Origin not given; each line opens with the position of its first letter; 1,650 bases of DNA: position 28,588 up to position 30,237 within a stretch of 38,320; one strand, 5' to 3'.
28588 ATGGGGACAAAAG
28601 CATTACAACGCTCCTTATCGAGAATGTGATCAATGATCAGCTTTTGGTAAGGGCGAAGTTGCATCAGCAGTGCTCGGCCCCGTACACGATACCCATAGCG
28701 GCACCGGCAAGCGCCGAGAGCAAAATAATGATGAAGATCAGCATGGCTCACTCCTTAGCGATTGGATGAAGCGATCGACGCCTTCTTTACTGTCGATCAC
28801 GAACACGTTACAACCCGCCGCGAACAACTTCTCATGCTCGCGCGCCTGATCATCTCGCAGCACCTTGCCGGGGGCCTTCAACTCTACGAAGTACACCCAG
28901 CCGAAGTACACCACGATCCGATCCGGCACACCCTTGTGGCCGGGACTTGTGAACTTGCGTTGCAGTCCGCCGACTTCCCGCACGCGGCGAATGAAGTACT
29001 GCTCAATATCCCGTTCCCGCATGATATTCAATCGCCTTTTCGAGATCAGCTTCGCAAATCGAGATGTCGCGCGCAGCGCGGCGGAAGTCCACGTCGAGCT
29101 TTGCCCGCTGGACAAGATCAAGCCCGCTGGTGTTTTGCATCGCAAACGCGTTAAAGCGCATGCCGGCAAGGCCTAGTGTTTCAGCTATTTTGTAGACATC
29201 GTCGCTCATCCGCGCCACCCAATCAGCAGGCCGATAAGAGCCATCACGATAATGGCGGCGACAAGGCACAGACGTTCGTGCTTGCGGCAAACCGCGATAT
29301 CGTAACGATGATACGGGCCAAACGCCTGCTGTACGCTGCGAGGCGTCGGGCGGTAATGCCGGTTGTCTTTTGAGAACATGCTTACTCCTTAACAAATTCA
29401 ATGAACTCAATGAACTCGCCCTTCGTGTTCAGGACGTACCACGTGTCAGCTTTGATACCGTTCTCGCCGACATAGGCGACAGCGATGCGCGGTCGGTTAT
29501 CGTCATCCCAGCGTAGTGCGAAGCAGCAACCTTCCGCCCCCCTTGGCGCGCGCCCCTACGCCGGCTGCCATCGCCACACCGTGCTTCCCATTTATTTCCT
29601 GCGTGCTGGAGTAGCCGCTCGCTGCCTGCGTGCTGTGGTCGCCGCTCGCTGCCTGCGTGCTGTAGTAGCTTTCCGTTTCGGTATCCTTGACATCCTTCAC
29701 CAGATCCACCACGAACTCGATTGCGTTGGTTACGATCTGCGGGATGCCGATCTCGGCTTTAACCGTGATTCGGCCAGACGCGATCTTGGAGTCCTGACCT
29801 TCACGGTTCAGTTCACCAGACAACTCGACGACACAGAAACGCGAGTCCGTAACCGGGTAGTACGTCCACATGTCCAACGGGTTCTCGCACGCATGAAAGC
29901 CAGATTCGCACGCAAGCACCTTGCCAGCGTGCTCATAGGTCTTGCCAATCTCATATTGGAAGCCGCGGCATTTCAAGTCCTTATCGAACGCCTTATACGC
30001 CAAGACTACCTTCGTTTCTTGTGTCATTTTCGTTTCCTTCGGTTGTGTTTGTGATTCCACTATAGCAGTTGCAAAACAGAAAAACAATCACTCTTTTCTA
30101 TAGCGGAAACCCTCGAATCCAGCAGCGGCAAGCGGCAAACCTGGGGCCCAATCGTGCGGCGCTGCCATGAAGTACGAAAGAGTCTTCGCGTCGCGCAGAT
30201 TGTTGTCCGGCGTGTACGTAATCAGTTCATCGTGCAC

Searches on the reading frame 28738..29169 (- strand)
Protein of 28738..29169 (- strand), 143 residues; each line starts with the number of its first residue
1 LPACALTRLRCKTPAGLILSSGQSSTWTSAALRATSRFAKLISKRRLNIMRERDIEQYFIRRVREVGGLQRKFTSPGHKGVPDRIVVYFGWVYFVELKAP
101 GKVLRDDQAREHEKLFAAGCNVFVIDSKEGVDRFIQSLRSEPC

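Call 11: search_protein_families(library=phrogs, proteins=[window:28738-29169:-], max_evalue=0.001)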
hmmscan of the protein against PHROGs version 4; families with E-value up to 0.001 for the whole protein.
window:28738-29169:- (143 aa): 2 families
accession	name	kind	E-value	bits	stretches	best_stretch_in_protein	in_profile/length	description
phrog_93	-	DNA, RNA and nucleotide metabolism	1.2e-30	107.8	1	44-140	346-443/613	endonuclease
phrog_5702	-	DNA, RNA and nucleotide metabolism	4.7e-06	27.5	1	79-136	5-64/70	Holliday junction resolvase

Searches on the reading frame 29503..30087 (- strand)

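Call 11: search_protein_families(library=phrogs, proteins=[window:29503-30087:-], max_evalue=0.001)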
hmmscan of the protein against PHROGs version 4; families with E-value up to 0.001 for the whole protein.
window:29503-30087:- (194 aa): 4 families
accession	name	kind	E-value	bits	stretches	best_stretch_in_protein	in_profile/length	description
phrog_4433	-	unknown function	6e-57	194.4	1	18-181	3-168/312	-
phrog_14105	-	unknown function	1.4e-21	77.9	1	21-167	3-145/297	-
phrog_9215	-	unknown function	8.8e-09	36.4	1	20-87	58-130/268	-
phrog_27197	-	unknown function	3.2e-05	25.3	1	143-184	6-47/97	-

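Call 76: search_protein_families(library=pfam, proteins=[window:29503-30087:-], max_evalue=0.01)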
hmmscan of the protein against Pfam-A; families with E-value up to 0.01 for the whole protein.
window:29503-30087:- (194 aa): 1 family
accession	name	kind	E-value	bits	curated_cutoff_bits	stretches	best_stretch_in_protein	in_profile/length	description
PF24703.2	DUF7666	-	3e-38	130.6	27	1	28-119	1-93/95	Domain of unknown function (DUF7666)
